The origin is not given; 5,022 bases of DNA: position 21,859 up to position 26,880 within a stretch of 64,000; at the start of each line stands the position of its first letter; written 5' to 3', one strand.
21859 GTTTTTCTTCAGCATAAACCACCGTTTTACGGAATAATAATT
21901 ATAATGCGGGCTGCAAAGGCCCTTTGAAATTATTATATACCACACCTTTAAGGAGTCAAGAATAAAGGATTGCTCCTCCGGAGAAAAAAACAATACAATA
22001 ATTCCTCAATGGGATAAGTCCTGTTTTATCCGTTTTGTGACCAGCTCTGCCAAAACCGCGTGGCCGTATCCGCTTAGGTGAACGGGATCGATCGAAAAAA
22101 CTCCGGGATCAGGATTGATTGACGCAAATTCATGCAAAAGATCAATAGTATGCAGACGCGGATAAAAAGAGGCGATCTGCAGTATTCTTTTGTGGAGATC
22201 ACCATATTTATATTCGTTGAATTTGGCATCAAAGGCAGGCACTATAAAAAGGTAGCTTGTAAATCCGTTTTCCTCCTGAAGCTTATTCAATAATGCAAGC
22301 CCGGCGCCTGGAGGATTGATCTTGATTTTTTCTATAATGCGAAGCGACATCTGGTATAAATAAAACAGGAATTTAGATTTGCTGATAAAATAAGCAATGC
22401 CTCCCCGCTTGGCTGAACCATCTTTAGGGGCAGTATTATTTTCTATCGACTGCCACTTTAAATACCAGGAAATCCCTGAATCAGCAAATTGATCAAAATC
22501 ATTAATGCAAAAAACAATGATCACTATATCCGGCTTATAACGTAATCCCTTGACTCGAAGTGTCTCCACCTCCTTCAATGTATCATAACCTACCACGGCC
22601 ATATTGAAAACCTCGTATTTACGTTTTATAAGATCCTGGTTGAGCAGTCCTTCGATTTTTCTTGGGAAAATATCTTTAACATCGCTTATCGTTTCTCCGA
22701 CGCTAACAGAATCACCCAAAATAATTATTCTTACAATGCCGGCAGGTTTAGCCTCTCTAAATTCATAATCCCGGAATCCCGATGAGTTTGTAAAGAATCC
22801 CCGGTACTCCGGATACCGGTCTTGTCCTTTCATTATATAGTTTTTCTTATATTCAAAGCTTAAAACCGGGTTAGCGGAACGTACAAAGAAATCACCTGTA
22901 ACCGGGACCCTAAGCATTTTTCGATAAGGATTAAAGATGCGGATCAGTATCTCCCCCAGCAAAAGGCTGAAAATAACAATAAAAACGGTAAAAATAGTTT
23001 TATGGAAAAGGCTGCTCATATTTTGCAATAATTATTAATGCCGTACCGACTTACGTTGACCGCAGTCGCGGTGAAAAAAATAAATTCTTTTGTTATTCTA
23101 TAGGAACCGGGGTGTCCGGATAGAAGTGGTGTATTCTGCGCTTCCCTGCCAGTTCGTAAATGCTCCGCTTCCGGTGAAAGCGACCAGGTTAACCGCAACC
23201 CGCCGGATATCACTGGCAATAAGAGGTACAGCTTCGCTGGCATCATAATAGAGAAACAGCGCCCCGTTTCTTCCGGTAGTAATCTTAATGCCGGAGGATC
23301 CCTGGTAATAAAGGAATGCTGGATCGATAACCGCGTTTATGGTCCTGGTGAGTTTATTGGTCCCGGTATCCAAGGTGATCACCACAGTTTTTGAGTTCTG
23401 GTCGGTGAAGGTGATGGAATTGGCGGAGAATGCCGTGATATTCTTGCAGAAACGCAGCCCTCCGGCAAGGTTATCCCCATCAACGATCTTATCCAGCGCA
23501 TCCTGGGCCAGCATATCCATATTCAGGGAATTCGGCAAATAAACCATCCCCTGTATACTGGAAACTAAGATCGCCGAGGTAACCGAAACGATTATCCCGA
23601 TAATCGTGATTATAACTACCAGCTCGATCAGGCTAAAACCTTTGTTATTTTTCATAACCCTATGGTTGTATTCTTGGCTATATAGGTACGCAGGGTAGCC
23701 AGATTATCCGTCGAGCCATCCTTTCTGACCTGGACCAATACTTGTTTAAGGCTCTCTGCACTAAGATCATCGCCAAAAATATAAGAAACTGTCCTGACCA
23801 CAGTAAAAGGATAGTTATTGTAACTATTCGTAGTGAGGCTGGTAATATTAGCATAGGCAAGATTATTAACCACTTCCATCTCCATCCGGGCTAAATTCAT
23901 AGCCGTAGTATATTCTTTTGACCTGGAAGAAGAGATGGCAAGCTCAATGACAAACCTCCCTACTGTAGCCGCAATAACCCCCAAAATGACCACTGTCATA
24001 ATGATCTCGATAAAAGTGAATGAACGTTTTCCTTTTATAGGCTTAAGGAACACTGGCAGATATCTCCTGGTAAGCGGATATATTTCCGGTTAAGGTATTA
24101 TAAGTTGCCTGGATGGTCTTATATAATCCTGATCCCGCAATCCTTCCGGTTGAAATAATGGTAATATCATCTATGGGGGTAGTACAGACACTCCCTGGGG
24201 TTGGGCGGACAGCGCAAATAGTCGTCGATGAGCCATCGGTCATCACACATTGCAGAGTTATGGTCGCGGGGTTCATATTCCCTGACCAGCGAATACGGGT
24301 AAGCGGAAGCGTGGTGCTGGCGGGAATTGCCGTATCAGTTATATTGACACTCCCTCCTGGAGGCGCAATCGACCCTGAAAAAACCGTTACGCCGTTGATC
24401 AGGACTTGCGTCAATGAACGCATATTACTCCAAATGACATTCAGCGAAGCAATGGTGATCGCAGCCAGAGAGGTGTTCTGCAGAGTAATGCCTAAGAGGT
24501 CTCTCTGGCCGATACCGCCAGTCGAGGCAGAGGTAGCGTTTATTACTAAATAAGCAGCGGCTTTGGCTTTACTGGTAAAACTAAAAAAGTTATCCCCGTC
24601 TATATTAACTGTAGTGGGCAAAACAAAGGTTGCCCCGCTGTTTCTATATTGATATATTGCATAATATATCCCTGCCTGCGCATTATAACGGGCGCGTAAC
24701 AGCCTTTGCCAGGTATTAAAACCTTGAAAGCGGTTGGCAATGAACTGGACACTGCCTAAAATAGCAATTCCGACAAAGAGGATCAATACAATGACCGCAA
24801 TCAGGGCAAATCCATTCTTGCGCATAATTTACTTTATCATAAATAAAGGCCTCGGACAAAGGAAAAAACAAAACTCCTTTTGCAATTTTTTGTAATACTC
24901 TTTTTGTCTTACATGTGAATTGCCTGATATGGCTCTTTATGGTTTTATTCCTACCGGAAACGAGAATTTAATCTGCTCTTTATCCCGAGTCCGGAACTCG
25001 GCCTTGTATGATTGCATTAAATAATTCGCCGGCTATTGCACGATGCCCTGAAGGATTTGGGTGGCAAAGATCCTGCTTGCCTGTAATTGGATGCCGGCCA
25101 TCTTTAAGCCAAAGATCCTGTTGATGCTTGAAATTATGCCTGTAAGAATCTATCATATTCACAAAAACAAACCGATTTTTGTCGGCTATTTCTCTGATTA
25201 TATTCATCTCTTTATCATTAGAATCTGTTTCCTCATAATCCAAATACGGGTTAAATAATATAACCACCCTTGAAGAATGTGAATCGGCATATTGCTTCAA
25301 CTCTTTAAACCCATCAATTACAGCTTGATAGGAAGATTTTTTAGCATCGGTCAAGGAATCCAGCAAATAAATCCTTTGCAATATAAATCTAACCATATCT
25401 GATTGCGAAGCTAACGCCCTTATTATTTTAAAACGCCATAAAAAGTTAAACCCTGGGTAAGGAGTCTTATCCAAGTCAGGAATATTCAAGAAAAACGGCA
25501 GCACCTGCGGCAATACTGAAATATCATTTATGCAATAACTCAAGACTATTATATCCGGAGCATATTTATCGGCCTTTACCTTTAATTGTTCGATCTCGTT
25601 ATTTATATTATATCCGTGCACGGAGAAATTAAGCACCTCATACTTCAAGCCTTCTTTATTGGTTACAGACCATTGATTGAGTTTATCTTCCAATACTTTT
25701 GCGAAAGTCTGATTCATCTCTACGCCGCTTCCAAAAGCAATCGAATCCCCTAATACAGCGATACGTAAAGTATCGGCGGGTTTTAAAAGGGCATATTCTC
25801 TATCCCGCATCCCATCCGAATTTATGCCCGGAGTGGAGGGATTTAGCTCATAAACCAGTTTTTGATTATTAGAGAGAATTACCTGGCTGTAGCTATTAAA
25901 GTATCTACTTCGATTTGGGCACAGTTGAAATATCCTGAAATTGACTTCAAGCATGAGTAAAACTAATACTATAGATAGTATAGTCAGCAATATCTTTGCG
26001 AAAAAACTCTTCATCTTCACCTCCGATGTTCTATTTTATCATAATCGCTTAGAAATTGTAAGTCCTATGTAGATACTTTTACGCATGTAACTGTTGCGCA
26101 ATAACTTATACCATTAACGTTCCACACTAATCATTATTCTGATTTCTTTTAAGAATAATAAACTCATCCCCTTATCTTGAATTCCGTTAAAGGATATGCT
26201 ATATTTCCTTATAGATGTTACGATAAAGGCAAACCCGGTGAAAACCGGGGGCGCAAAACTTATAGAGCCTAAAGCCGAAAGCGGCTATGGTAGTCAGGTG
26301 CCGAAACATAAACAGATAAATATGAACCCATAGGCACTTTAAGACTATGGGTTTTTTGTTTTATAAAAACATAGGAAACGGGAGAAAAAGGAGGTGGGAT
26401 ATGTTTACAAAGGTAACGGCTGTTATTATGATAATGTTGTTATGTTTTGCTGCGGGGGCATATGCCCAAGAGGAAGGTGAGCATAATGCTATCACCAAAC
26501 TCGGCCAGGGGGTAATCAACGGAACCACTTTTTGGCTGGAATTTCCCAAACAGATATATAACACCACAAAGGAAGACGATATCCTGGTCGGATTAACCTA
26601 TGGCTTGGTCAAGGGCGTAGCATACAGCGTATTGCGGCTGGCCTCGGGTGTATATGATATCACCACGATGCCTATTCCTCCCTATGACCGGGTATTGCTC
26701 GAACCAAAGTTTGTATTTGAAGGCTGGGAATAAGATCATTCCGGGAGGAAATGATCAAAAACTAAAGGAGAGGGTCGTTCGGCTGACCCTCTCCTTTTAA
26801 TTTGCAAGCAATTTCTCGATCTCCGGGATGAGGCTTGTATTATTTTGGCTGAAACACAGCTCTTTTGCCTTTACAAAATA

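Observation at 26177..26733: c-di-GMP-I (GEMM) riboswitch with promoter and intrinsic terminator controlling a small secreted protein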

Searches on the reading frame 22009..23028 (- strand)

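Call 8: search_protein_families(library=ncbifam, proteins=[window:22009-23028:-], max_evalue=0.01)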
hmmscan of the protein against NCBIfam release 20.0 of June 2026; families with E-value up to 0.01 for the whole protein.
window:22009-23028:- (340 aa): 0 families

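Call 9: search_protein_families(library=pfam, proteins=[window:22009-23028:-], max_evalue=0.01)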
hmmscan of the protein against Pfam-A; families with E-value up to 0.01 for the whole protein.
window:22009-23028:- (340 aa): 2 families
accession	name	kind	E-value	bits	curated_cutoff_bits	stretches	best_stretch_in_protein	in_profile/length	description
PF13472.12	Lipase_GDSL_2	-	1.1e-07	33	32.9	1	104-324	2-177/178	GDSL-like Lipase/Acylhydrolase family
PF00657.28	Lipase_GDSL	-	1e-05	26.3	23.6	1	101-329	1-207/208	GDSL-like Lipase/Acylhydrolase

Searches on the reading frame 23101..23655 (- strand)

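Call 8: search_protein_families(library=ncbifam, proteins=[window:23101-23655:-], max_evalue=0.01)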
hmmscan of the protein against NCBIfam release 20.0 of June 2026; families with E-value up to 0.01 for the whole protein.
window:23101-23655:- (185 aa): 8 families
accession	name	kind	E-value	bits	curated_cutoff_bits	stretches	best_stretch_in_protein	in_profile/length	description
TIGR02532.1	IV_pilin_GFxxxE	domain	0.00043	20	16.3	1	5-26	2-23/24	prepilin-type N-terminal cleavage/methylation domain-containing protein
TIGR01708.2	typeII_sec_gspH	equivalog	0.00047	20.2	80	1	5-27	2-24/169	type II secretion system minor pseudopilin GspH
NF007862.0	PRK10574.1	equivalog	0.00054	20.1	138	1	1-49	1-43/145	prepilin peptidase-dependent pilin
NF041013.1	T4P_ComGE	equivalog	0.0016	18.5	49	1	2-26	1-25/83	competence type IV pilus minor pilin ComGE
TIGR01710.1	typeII_sec_gspG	equivalog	0.0018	18.3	88.85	1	5-37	1-33/134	type II secretion system major pseudopilin GspG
NF041775.1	typeIV_PilA_Myxo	equivalog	0.0077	16.2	400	0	3-26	9-32/214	type IV pilin protein PilA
TIGR02276.1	beta_rpt_yvtn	repeat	0.0088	16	27.85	0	84-115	9-39/42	beta-propeller repeat protein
NF007800.0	PRK10506.1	equivalog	0.0096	15.8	158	0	1-24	5-28/163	prepilin peptidase-dependent protein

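Call 9: search_protein_families(library=pfam, proteins=[window:23101-23655:-], max_evalue=0.01)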
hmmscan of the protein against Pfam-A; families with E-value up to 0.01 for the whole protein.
window:23101-23655:- (185 aa): 1 family
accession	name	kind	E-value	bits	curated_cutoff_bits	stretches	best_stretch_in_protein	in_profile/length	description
PF07963.17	N_methyl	-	1.3e-07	31.4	21.2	1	1-25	1-25/27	Prokaryotic N-terminal methylation motif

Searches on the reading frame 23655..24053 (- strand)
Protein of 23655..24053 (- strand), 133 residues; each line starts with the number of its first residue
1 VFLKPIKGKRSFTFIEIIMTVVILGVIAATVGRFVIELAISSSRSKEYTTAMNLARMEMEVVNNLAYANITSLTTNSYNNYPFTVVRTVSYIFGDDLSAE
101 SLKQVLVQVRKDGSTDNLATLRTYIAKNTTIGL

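Call 8: search_protein_families(library=ncbifam, proteins=[window:23655-24053:-], max_evalue=0.01)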
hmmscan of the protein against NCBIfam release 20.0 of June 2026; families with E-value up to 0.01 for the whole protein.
window:23655-24053:- (133 aa): 2 families
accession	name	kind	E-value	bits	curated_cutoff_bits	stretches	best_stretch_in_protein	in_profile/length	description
TIGR02532.1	IV_pilin_GFxxxE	domain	0.00069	19.4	16.3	1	12-30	4-22/24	prepilin-type N-terminal cleavage/methylation domain-containing protein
TIGR01710.1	typeII_sec_gspG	equivalog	0.0065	16.5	88.85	1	10-39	1-30/134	type II secretion system major pseudopilin GspG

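Call 9: search_protein_families(library=pfam, proteins=[window:23655-24053:-], max_evalue=0.01)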
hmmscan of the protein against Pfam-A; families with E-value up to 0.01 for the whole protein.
window:23655-24053:- (133 aa): 1 family
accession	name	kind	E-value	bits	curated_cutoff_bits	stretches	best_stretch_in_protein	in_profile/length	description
PF07963.17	N_methyl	-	0.00053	19.9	21.2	1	7-31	2-26/27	Prokaryotic N-terminal methylation motif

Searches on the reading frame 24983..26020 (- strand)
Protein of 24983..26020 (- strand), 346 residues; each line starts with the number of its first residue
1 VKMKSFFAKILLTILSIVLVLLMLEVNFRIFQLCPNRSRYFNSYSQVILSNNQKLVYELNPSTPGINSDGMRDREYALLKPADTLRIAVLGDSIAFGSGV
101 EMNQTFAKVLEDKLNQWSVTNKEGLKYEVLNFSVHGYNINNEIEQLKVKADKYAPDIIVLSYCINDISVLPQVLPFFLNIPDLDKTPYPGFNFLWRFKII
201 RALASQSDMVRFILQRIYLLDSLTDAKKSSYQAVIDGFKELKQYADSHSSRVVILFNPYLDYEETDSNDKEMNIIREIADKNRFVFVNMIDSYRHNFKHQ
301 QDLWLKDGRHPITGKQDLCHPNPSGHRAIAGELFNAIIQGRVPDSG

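Call 8: search_protein_families(library=ncbifam, proteins=[window:24983-26020:-], max_evalue=0.01)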
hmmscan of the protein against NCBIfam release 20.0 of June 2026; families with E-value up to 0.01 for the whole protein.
window:24983-26020:- (346 aa): 3 families
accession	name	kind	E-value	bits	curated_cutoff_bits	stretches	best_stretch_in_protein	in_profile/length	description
NF047474.1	GDSL_LA_2486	hypoth_equivalog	7.1e-05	22.2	300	1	49-312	56-310/326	LA_2486 family SGNH/GDSL-type esterase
NF042968.1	AcxylEst_AxeA1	equivalog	7.6e-05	21.2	700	0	82-166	272-355/459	acetylxylan esterase AxeA1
NF047475.1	GDSL_LA_2490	hypoth_equivalog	0.00061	19.2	325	1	66-152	67-143/431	LA_2490 family SGNH/GDSL-type esterase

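Call 9: search_protein_families(library=pfam, proteins=[window:24983-26020:-], max_evalue=0.01)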
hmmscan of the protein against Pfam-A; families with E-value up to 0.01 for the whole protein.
window:24983-26020:- (346 aa): 2 families
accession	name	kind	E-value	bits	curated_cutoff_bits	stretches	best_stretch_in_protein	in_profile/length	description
PF13472.12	Lipase_GDSL_2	-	5.9e-14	53.4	32.9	1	89-328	1-178/178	GDSL-like Lipase/Acylhydrolase family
PF00657.28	Lipase_GDSL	-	6.3e-11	43.2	23.6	2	87-168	1-90/208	GDSL-like Lipase/Acylhydrolase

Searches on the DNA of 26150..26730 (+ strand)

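Call 30: search_rna_families(sources=[L004, L005, L006, L007, L008, L009, L010, L011, L012, L013], threshold=gathering)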
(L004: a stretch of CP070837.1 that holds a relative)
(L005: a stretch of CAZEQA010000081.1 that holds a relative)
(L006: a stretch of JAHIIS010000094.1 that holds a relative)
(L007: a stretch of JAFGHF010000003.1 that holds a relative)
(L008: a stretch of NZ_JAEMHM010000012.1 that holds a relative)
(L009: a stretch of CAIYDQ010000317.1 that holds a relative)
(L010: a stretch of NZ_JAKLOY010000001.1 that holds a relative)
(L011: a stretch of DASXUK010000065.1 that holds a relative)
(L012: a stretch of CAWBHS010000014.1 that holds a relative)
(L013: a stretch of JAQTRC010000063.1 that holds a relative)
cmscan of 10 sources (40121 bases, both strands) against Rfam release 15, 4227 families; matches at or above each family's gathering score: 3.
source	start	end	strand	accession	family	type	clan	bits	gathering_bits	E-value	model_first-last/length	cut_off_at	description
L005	1810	1897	+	RF01051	c-di-GMP-I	Cis-reg; riboswitch;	CL00126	77.6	35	1e-13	1-87/87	no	c-di-GMP-I riboswitch aptamer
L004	1814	1899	+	RF01051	c-di-GMP-I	Cis-reg; riboswitch;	CL00126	75.8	35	2.7e-13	1-87/87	no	c-di-GMP-I riboswitch aptamer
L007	1776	1901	+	RF01051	c-di-GMP-I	Cis-reg; riboswitch;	CL00126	46.5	35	3.8e-06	1-87/87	no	c-di-GMP-I riboswitch aptamer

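Call 35: search_rna_families(sources=[L014, L015, L016, L017, L018, L019, L020, L021, L022, L023, L024, L025, L026, L027, L028, L029, L030, L031, L032, L033], threshold=gathering)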
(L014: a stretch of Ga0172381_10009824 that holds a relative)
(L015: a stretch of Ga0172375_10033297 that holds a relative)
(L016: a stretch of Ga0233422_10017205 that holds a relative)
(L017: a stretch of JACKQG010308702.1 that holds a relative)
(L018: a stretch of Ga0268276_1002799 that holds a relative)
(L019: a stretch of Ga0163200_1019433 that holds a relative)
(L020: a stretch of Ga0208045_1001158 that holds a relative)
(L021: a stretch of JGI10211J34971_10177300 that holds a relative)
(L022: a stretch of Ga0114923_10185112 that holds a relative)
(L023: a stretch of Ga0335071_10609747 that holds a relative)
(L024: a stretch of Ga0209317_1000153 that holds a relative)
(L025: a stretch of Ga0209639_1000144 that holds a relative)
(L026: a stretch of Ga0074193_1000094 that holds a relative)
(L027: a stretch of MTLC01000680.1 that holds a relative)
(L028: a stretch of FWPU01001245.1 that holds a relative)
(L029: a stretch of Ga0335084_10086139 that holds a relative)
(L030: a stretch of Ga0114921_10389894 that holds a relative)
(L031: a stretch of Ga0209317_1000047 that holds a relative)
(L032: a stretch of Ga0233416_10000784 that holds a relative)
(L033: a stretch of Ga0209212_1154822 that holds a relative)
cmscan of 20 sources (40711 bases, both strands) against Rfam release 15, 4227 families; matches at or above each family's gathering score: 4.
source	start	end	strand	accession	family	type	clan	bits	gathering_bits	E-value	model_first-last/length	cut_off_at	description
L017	315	405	+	RF01051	c-di-GMP-I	Cis-reg; riboswitch;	CL00126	81.5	35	1.1e-14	1-87/87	no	c-di-GMP-I riboswitch aptamer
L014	962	1048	+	RF01051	c-di-GMP-I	Cis-reg; riboswitch;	CL00126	74.1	35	7.1e-13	1-87/87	no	c-di-GMP-I riboswitch aptamer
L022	102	190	+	RF01051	c-di-GMP-I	Cis-reg; riboswitch;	CL00126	73.1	35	1.3e-12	1-87/87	no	c-di-GMP-I riboswitch aptamer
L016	727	858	+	RF01051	c-di-GMP-I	Cis-reg; riboswitch;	CL00126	35.2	35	0.0022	1-87/87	no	c-di-GMP-I riboswitch aptamer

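Call 36: search_rna_families(sources=[L034, L035, L036, L037, L038, L039, L040, L041, L042, L043, L044, L045, L046, L047, L048, L049, L050, L051, L052, L053], threshold=gathering)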
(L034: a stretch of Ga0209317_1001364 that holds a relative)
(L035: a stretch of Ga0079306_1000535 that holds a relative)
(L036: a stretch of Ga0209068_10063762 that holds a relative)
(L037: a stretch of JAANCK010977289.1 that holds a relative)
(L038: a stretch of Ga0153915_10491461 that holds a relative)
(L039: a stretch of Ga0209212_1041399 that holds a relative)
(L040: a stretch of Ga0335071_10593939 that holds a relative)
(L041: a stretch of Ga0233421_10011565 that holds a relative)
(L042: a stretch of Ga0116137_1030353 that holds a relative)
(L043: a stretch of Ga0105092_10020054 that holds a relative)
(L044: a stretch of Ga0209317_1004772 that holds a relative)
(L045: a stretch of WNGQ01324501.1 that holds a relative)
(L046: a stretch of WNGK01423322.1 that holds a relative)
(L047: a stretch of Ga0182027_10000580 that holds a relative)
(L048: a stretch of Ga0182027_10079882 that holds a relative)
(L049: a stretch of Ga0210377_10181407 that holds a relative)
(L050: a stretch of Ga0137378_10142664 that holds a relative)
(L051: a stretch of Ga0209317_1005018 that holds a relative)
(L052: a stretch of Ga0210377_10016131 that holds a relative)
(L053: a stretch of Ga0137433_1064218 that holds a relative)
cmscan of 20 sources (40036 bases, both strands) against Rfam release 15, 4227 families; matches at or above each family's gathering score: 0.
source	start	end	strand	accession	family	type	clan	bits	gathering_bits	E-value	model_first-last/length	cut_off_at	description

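Call 39: search_rna_families(sources=[L054, L055, L056, L057, L058, L059, L060, L001], threshold=gathering)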
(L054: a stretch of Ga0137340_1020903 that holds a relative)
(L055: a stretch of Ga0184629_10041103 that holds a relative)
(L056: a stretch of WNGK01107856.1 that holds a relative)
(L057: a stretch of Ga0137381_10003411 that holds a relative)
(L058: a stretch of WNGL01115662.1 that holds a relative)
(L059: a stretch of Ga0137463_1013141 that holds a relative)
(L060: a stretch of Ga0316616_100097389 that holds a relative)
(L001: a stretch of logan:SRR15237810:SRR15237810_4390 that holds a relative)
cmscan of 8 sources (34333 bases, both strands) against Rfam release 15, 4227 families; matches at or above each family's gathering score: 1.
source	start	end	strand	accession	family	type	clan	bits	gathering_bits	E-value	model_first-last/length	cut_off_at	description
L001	9818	9905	+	RF01051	c-di-GMP-I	Cis-reg; riboswitch;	CL00126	77.5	35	8.9e-14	1-87/87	no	c-di-GMP-I riboswitch aptamer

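Call 42: search_rna_families(source=window, start=26150, end=26420, threshold=evalue, max_evalue=10)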
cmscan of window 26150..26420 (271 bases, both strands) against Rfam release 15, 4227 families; matches with E-value up to 10: 7.
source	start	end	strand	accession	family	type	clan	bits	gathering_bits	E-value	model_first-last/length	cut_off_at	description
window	26218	26305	+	RF01051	c-di-GMP-I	Cis-reg; riboswitch;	CL00126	77.5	35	7e-16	1-87/87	no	c-di-GMP-I riboswitch aptamer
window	26322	26410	-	RF01820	RsaE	Gene; sRNA;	-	24.3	79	0.042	1-112/112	no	RNA Staph. aureus E (RoxS)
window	26289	26364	+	RF04312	trpB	Cis-reg;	-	24.2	59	0.22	1-107/107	no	trpB ncRNA motif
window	26279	26358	+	RF02434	SpF39_sRNA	Gene; sRNA;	-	23.3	60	0.76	1-109/109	no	Streptococcus sRNA SpF39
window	26321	26358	+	RF03535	TEG147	Cis-reg;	-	19.3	56.1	0.23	1-60/60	no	Staphylococcus aureus small RNA TEG147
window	26319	26405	+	RF02544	mt-tmRNA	Gene;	CL00001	16.8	65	2.9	1-77/77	no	Mitochondrion-encoded tmRNA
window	26257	26367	+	RF00557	L10_leader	Cis-reg; leader;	-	13.4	44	5.8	1-138/138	no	Ribosomal protein L10 leader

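Call 78: search_rna_families(sources=[L061, L063, L064, L065, L066, L067, L068, L069, L070, L071, L072, L015, L018, L006], threshold=evalue, max_evalue=0.01)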
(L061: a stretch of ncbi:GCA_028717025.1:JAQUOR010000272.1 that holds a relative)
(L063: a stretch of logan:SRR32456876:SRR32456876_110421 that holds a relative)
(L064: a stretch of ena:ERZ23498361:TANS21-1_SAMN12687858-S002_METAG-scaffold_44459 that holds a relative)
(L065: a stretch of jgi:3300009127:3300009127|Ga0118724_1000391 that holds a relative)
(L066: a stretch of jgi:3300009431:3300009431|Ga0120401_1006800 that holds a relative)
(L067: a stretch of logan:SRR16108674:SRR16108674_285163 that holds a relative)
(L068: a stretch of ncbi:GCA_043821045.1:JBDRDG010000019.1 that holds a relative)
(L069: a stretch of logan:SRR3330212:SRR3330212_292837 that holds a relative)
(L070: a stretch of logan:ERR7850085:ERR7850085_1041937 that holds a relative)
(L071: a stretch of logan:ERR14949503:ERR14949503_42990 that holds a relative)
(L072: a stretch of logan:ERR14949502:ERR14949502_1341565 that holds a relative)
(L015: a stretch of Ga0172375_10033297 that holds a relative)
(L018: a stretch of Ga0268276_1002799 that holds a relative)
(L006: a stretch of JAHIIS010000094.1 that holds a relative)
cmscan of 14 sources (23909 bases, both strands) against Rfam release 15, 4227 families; matches with E-value up to 0.01: 9.
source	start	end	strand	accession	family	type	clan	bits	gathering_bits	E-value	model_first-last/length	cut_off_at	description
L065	427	510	+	RF01051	c-di-GMP-I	Cis-reg; riboswitch;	CL00126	72.9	35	8e-13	1-87/87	no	c-di-GMP-I riboswitch aptamer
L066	427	510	+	RF01051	c-di-GMP-I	Cis-reg; riboswitch;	CL00126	72.9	35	8e-13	1-87/87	no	c-di-GMP-I riboswitch aptamer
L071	453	534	+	RF01051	c-di-GMP-I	Cis-reg; riboswitch;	CL00126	70.7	35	2.9e-12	1-87/87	no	c-di-GMP-I riboswitch aptamer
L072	453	534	+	RF01051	c-di-GMP-I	Cis-reg; riboswitch;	CL00126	70.7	35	2.9e-12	1-87/87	no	c-di-GMP-I riboswitch aptamer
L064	385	475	+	RF01051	c-di-GMP-I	Cis-reg; riboswitch;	CL00126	65.7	35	4.6e-11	1-87/87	no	c-di-GMP-I riboswitch aptamer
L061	304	390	+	RF01051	c-di-GMP-I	Cis-reg; riboswitch;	CL00126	65.5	35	5.2e-11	1-87/87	no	c-di-GMP-I riboswitch aptamer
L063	1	74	+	RF01051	c-di-GMP-I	Cis-reg; riboswitch;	CL00126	52.7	35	7.1e-08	19-87/87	5'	c-di-GMP-I riboswitch aptamer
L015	957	1108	+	RF01051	c-di-GMP-I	Cis-reg; riboswitch;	CL00126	43.4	35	1.3e-05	1-87/87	no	c-di-GMP-I riboswitch aptamer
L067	347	490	+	RF01051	c-di-GMP-I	Cis-reg; riboswitch;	CL00126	40.9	35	5.5e-05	1-87/87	no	c-di-GMP-I riboswitch aptamer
